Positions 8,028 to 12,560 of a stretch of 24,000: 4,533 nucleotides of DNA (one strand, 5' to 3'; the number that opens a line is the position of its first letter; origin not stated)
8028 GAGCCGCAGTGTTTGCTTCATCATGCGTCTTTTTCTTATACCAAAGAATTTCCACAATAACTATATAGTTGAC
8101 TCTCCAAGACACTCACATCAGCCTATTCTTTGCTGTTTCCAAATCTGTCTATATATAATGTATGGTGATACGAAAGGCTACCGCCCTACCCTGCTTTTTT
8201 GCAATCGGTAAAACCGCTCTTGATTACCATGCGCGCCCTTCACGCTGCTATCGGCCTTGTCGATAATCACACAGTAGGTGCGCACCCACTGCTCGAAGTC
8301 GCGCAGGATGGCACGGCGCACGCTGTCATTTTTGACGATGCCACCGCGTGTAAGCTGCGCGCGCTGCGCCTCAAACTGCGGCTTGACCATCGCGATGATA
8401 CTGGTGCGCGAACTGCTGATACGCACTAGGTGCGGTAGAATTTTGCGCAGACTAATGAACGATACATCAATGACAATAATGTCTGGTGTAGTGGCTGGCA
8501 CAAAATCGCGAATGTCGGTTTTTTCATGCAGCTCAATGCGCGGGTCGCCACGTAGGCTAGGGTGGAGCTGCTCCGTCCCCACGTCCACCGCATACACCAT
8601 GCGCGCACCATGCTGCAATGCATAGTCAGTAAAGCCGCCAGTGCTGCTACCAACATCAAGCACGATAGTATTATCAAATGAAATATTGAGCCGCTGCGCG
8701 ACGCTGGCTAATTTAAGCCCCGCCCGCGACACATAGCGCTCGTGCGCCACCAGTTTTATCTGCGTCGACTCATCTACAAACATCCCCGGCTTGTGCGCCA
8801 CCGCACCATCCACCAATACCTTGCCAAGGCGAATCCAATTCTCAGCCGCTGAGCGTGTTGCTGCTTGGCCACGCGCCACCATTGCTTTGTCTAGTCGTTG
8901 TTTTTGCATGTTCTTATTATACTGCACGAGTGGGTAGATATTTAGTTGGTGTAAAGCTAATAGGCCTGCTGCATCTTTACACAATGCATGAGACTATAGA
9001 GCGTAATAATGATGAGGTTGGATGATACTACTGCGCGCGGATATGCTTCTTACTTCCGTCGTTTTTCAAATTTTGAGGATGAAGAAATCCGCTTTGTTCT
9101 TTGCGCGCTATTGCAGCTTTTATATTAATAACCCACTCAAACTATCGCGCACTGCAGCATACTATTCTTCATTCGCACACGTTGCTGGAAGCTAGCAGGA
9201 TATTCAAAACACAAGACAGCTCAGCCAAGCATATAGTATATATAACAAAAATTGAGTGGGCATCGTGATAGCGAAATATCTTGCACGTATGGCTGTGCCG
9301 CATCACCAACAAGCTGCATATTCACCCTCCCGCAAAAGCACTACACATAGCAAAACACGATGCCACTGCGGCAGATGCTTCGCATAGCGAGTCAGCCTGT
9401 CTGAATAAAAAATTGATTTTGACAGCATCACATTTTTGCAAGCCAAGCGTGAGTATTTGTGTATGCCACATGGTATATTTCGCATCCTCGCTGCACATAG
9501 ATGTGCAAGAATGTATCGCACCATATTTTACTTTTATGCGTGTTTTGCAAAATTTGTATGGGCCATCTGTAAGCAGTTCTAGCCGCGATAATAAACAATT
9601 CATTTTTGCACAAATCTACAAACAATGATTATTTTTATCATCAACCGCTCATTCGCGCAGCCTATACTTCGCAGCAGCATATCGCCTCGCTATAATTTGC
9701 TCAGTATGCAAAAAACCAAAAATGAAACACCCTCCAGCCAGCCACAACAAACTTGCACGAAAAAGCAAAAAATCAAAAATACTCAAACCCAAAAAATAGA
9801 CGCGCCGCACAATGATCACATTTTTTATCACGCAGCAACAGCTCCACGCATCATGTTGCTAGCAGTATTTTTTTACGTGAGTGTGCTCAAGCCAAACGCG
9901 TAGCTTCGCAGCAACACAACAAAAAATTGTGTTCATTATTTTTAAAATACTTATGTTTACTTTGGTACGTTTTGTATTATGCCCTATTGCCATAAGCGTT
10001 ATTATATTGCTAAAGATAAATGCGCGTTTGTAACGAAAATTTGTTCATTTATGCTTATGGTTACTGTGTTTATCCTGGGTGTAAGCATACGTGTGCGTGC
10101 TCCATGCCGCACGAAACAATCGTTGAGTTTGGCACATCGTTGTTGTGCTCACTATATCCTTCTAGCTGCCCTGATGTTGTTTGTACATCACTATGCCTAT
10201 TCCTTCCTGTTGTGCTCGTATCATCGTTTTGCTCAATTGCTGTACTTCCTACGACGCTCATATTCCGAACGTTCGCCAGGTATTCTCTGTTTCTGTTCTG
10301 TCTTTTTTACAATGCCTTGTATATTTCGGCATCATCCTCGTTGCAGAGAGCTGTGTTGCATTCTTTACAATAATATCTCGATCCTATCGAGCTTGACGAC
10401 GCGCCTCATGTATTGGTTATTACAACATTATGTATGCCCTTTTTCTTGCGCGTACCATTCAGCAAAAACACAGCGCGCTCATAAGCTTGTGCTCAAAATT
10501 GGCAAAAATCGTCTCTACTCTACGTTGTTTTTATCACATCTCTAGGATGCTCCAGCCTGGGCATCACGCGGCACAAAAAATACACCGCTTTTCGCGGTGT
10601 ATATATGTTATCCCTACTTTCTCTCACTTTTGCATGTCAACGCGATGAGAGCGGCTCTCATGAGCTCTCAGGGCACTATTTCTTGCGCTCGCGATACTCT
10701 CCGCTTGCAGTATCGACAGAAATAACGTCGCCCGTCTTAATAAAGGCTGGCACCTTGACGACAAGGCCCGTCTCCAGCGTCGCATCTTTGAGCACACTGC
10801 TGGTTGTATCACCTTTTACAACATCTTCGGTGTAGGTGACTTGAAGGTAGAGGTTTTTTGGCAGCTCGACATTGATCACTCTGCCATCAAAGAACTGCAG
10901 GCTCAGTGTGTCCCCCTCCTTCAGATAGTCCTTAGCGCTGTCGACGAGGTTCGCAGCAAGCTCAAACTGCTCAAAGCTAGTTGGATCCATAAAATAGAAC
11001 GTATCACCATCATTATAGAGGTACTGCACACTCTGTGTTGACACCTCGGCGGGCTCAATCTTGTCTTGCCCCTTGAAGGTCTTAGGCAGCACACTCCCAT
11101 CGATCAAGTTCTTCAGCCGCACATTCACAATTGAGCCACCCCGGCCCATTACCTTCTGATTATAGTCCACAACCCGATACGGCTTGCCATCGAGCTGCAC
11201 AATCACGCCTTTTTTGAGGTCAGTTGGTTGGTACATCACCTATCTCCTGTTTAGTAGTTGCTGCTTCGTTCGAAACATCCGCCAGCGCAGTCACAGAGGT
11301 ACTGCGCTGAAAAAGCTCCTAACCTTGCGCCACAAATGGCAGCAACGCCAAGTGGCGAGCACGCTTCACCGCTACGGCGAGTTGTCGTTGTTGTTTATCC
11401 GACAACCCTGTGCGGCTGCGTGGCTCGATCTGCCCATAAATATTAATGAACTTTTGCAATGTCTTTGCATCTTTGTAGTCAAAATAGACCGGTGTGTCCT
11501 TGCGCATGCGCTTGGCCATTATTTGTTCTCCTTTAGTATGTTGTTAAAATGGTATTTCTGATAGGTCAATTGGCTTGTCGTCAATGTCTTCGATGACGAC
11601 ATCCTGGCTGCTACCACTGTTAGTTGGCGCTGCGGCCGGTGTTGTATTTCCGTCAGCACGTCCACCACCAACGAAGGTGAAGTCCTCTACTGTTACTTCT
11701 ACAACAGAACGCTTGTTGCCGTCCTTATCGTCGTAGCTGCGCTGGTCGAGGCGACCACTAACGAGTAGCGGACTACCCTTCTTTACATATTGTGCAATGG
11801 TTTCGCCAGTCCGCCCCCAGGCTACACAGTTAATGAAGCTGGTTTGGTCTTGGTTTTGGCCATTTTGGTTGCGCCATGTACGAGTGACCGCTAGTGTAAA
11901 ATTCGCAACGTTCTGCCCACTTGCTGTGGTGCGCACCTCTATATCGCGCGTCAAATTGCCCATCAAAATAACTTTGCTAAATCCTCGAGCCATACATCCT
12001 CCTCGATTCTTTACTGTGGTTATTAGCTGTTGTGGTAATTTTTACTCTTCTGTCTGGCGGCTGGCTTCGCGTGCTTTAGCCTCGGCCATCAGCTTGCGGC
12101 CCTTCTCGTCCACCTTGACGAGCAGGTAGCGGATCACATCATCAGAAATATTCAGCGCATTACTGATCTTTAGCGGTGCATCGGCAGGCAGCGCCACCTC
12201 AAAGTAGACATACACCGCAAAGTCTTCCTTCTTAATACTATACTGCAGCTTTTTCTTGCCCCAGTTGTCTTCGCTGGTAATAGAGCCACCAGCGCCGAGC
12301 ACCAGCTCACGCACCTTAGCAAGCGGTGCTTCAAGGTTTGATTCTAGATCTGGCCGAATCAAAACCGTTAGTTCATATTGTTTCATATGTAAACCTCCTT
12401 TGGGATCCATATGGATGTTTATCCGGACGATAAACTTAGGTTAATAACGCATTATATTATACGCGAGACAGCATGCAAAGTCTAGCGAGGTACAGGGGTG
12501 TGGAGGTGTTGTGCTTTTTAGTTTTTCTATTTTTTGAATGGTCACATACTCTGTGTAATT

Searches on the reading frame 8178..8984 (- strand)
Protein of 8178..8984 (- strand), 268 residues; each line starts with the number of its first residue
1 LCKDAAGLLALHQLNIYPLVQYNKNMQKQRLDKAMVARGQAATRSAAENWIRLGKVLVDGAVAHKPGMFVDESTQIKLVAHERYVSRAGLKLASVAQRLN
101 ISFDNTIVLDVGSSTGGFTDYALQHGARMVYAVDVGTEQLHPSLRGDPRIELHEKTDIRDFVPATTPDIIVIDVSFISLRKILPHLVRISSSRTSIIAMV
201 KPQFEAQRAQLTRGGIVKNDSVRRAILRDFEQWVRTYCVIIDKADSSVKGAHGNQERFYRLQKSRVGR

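Call 9: search_protein_families(library=pfam, proteins=[window:8178-8984:-], max_evalue=0.01)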
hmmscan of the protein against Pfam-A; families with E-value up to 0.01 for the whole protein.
window:8178-8984:- (268 aa): 2 families
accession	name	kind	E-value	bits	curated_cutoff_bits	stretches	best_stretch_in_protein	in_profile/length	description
PF01728.25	FtsJ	-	1.2e-35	123.6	24.1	1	84-259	1-177/181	FtsJ-like methyltransferase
PF01479.30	S4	-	7.1e-11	42.1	22.8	1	29-76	1-48/48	S4 domain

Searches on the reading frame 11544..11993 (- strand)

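Call 9: search_protein_families(library=pfam, proteins=[window:11544-11993:-], max_evalue=0.01)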
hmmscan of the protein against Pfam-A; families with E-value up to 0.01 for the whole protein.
window:11544-11993:- (149 aa): 3 families
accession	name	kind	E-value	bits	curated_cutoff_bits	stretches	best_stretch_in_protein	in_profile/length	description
PF00436.31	SSB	-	1.6e-36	125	26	1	6-107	2-103/104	Single-strand binding protein family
PF01336.31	tRNA_anti-codon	-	0.00019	21.7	27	1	48-106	23-73/75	OB-fold nucleic acid binding domain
PF22657.2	SSB_1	-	0.0015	19.1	27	1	8-88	3-81/91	Another single-strand binding protein family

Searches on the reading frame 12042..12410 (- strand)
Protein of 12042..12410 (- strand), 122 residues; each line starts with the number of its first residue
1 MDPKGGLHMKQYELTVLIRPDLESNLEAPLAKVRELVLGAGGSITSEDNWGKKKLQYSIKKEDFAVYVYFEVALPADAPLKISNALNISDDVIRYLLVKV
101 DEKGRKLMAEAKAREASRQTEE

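Call 9: search_protein_families(library=pfam, proteins=[window:12042-12410:-], max_evalue=0.01)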
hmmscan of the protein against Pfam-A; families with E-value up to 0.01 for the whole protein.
window:12042-12410:- (122 aa): 1 family
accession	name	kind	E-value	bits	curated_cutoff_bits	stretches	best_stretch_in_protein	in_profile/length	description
PF01250.22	Ribosomal_S6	-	4.7e-22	78.4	27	1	11-99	1-90/90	Ribosomal protein S6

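Call 11: find_encoding_contigs(protein=window:12042-12410:-, flank=10000, max_places=10)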
Protein window:12042-12410:- (122 aa): 24 contigs read that carry it; 10 places shown.
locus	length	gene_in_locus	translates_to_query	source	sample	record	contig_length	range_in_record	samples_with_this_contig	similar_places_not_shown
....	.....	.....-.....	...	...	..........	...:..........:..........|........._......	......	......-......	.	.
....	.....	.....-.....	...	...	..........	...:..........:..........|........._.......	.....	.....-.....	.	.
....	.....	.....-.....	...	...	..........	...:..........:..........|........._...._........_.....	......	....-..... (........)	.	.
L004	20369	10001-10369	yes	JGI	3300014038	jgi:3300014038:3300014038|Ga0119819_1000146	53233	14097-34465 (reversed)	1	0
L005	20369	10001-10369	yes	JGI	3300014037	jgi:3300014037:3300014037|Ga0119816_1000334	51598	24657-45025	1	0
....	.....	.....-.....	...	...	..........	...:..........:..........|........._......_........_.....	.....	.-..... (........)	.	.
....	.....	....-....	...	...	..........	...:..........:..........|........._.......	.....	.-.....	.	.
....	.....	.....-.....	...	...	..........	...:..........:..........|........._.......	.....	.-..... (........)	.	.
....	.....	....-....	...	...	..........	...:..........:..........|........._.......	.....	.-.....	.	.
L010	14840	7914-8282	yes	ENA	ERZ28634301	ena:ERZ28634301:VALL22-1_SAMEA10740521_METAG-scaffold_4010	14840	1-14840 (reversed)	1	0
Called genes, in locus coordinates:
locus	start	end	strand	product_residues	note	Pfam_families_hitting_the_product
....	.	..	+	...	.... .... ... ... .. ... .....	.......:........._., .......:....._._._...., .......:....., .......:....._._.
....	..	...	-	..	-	-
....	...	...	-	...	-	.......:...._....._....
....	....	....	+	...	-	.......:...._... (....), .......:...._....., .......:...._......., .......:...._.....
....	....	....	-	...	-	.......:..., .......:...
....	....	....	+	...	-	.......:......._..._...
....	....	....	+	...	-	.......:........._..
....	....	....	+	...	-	-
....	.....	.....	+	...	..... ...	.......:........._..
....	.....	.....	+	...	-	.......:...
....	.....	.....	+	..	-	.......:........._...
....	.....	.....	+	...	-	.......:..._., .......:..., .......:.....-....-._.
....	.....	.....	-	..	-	-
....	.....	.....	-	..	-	-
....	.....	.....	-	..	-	-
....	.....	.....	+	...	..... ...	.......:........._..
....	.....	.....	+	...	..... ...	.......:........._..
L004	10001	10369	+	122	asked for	PF01250:Ribosomal_S6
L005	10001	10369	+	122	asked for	PF01250:Ribosomal_S6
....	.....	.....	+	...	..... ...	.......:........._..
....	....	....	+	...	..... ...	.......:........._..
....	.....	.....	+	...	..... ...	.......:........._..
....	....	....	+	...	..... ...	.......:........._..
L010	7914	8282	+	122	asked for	PF01250:Ribosomal_S6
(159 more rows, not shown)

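Call 17: find_related_loci(query=window:12042-12410:-, collection=genome_contigs, flank=6000)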
Query window:12042-12410:- (122 aa) in genome_contigs; peptide patterns used: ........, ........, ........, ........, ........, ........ (x = any residue, [..] = any of these).
505 stretches matched a pattern; 370 encode a relative of the query (tblastn E <= 1e-3); the best 80 are kept; 80 distinct loci.
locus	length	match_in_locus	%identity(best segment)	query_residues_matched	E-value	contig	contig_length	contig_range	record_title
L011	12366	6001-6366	100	1-122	1e-78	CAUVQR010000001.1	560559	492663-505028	MAG TPA_asm: uncultured Candidatus Saccharibacteria bacterium isolate SRR23388460_bin.18_MetaWRAP_v1.3_MAG genome assemb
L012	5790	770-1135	100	1-122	1e-78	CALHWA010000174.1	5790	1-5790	MAG TPA_asm: uncultured Candidatus Saccharibacteria bacterium isolate ERR589623_bin.79_CONCOCT_v1.1_MAG genome assembly,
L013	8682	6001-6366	99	1-122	3e-78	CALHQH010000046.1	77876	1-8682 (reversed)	MAG TPA_asm: uncultured Candidatus Saccharibacteria bacterium isolate ERR589518_bin.74_CONCOCT_v1.1_MAG genome assembly,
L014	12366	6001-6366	100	1-122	1e-78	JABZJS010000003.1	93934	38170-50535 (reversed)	MAG: Candidatus Nanosynbacter sp. isolate JCVI_32_bin.57 NODE_93_length_93934_cov_108.186240, whole genome shotgun seque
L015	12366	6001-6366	100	1-122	1e-78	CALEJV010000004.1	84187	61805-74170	MAG TPA_asm: uncultured Candidatus Saccharibacteria bacterium isolate ERR1332591_bin.29_CONCOCT_v1.1_MAG genome assembly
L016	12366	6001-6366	100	1-122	1e-78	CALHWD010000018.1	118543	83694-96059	MAG TPA_asm: uncultured Candidatus Saccharibacteria bacterium isolate ERR589635_bin.13_CONCOCT_v1.1_MAG genome assembly,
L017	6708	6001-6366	100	1-122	1e-78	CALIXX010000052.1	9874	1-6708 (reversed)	MAG TPA_asm: uncultured Candidatus Saccharibacteria bacterium isolate ERR589649_bin.15_CONCOCT_v1.1_MAG genome assembly,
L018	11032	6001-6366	100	1-122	1e-78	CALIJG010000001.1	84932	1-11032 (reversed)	MAG TPA_asm: uncultured Candidatus Saccharibacteria bacterium isolate ERR589659_bin.17_CONCOCT_v1.1_MAG genome assembly,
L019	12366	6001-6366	100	1-122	1e-78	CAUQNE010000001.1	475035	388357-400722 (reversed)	MAG TPA_asm: uncultured Candidatus Saccharibacteria bacterium isolate ERR9968952_bin.4_MetaWRAP_v1.3_MAG genome assembly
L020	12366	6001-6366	100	1-122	1e-78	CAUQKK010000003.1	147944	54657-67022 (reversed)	MAG TPA_asm: uncultured Candidatus Saccharibacteria bacterium isolate ERR9968756_bin.24_MetaWRAP_v1.3_MAG genome assembl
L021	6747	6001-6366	100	1-122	1e-78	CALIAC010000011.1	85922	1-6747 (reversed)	MAG TPA_asm: uncultured Candidatus Saccharibacteria bacterium isolate ERR589493_bin.65_CONCOCT_v1.1_MAG genome assembly,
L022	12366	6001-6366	100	1-122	1e-78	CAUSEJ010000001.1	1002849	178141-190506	MAG TPA_asm: uncultured Candidatus Saccharibacteria bacterium isolate ERR9968939_bin.37_MetaWRAP_v1.3_MAG genome assembl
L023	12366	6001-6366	100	1-122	1e-78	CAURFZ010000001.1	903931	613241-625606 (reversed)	MAG TPA_asm: uncultured Candidatus Saccharibacteria bacterium isolate ERR9969074_bin.3_MetaWRAP_v1.3_MAG genome assembly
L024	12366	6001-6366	100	1-122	1e-78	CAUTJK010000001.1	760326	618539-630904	MAG TPA_asm: uncultured Candidatus Saccharibacteria bacterium isolate SRR15001303_bin.15_MetaWRAP_v1.3_MAG genome assemb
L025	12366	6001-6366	100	1-122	1e-78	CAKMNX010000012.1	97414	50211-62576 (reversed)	TPA_asm: uncultured Candidatus Saccharibacteria bacterium isolate ERR3827327_bin.3_metaWRAP_v1.1_MAG genome assembly, co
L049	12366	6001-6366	77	1-122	3e-62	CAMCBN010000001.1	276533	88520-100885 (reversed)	MAG: uncultured Candidatus Saccharibacteria bacterium isolate SRR15732359_bin.18_metaWRAP_v1.3_MAG genome assembly, cont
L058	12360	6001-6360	69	1-121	9e-52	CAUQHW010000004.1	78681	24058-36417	MAG TPA_asm: uncultured Candidatus Saccharibacteria bacterium isolate ERR9968838_bin.10_MetaWRAP_v1.3_MAG genome assembl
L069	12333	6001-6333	70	9-119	1e-50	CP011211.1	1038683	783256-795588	MAG: Candidatus Saccharibacteria bacterium GW2011_GWC2_44_17, complete genome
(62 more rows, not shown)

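Call 23: search_protein_families(library=pfam, proteins=[L058:3-1802:+, L058:1874-4093:+, L058:4142-5074:+, L058:5076-5885:-, L069:110-1726:+, L069:2395-4653:+, L069:5263-5895:+, L049:3980-4726:+, L049:1828-2376:+, L049:48-1139:+], max_evalue=0.001)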
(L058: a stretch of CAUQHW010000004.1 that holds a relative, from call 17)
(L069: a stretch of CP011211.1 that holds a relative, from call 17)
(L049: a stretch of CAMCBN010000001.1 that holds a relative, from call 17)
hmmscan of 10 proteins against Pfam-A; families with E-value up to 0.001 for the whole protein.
L058:3-1802:+ (599 aa): 5 families
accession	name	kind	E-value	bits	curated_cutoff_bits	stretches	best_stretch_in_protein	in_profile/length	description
PF22505.1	RNase_J_b_CASP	-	9.6e-45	151.9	27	1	191-315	2-126/126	Ribonuclease J, beta-CASP domain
PF17770.6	RNase_J_C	-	8e-27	94.6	23.8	1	428-528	1-102/102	Ribonuclease J C-terminal domain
PF07521.17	RMMBL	-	9.6e-10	38.8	21.6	1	337-382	13-58/63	Zn-dependent metallo-hydrolase RNA specificity domain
PF00753.33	Lactamase_B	-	2.1e-05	25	22.7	1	20-132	37-154/196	Metallo-beta-lactamase superfamily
PF12706.13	Lactamase_B_2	-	5.5e-05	23.3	27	1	23-126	27-133/200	Beta-lactamase superfamily domain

L058:1874-4093:+ (739 aa): 7 families
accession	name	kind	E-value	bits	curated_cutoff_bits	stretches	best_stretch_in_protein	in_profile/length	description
PF01580.24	FtsK_SpoIIIE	-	5.8e-68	229.1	24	1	359-565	2-221/221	FtsK/SpoIIIE family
PF17854.6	FtsK_alpha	-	3.4e-29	101.5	22.9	1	255-351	2-101/101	FtsK alpha domain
PF09397.16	FtsK_gamma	-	4.3e-28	97.2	30.6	1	672-731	3-62/63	Ftsk gamma domain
PF13491.11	FtsK_4TM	-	9.3e-11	42.1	23.1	1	54-168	52-170/171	4TM region of DNA translocase FtsK/SpoIIIE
PF12846.13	AAA_10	-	5.8e-06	26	27.5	1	386-438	12-60/362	AAA-like domain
PF01935.23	DUF87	-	6.9e-05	23.5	23.2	1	392-436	18-61/220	Helicase HerA, central domain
PF13191.12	AAA_16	-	0.00069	20.6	32.6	0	396-443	25-66/167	AAA ATPase domain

L058:4142-5074:+ (310 aa): 0 families

L058:5076-5885:- (269 aa): 2 families
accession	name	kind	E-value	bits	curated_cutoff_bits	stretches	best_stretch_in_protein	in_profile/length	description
PF00800.23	PDT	-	1e-59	201.8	25.2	1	3-179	1-177/181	Prephenate dehydratase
PF01842.31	ACT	-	3.3e-06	27.2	27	1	191-252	2-61/66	ACT domain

L069:110-1726:+ (538 aa): 3 families
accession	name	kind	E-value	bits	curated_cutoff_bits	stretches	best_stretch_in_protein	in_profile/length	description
PF22505.1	RNase_J_b_CASP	-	4.5e-45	152.9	27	1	129-253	2-126/126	Ribonuclease J, beta-CASP domain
PF17770.6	RNase_J_C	-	1.3e-26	94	23.8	1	365-466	1-102/102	Ribonuclease J C-terminal domain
PF07521.17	RMMBL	-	1.7e-09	38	21.6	1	275-318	13-56/63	Zn-dependent metallo-hydrolase RNA specificity domain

L069:2395-4653:+ (752 aa): 7 families
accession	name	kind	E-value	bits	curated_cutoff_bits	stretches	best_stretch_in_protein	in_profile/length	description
PF01580.24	FtsK_SpoIIIE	-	7.3e-68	228.8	24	1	365-571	2-221/221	FtsK/SpoIIIE family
PF17854.6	FtsK_alpha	-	1.1e-28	99.9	22.9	1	261-357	2-101/101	FtsK alpha domain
PF09397.16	FtsK_gamma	-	2.5e-24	85.2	30.6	1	679-739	3-62/63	Ftsk gamma domain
PF13491.11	FtsK_4TM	-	1.3e-09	38.4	23.1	1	59-167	57-169/171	4TM region of DNA translocase FtsK/SpoIIIE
PF12846.13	AAA_10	-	3.7e-06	26.7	27.5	1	392-444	12-60/362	AAA-like domain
PF01935.23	DUF87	-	0.00011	22.8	23.2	1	398-442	18-61/220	Helicase HerA, central domain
PF20703.3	nSTAND1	-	0.00046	20.4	27.1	1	388-566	20-159/379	Novel STAND NTPase 1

L069:5263-5895:+ (210 aa): 1 family
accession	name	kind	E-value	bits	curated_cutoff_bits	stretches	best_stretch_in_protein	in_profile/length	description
PF07963.17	N_methyl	-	1e-05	25.3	21.2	1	11-33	4-26/27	Prokaryotic N-terminal methylation motif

L049:3980-4726:+ (248 aa): 0 families

L049:1828-2376:+ (182 aa): 3 families
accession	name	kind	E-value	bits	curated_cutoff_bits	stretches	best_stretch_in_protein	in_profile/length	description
PF09346.15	SMI1_KNR4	-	6.7e-08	33.6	25.4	1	28-160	2-123/125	SMI1 / KNR4 family (SUKH-1)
PF14567.11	SUKH_5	-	7.8e-06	26.2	27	0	25-52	19-46/142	SMI1-KNR4 cell-wall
PF14568.11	SUKH_6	-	0.00039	21.3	27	0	30-120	1-76/119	SMI1-KNR4 cell-wall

L049:48-1139:+ (363 aa): 1 family
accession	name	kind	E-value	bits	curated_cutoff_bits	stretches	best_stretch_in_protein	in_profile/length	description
PF02687.27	FtsX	-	9.4e-11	42.3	25.5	1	244-355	4-116/120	FtsX-like permease C-terminal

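Call 66: find_related_loci(query=A3, collection=metagenome_contigs, flank=6000)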
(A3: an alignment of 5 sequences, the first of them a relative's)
Query A3 (248 aa) in metagenome_contigs; peptide patterns used: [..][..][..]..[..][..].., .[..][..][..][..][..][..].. (x = any residue, [..] = any of these).
600 stretches matched a pattern (row limit reached: there are more); 10 encode a relative of the query (tblastn E <= 1e-3); 10 distinct loci.
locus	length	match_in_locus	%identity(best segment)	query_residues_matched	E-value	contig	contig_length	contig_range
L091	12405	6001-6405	34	103-221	1e-12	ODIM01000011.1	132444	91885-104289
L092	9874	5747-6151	34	103-221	2e-12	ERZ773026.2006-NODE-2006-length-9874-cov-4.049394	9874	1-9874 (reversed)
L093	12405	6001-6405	34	103-221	2e-12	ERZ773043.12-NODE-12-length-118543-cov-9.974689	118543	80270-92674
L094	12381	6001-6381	34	103-216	3e-12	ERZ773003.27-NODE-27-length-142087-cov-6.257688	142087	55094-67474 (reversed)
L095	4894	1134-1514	34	103-216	3e-12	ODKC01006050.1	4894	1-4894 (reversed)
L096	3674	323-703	34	103-216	4e-12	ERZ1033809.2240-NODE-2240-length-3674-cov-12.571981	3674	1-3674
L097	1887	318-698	34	103-216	3e-12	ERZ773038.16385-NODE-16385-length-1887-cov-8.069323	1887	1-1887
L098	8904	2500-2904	33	103-221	4e-12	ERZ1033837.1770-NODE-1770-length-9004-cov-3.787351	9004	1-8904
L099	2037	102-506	33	103-221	2e-11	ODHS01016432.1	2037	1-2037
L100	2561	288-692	32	103-221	1e-10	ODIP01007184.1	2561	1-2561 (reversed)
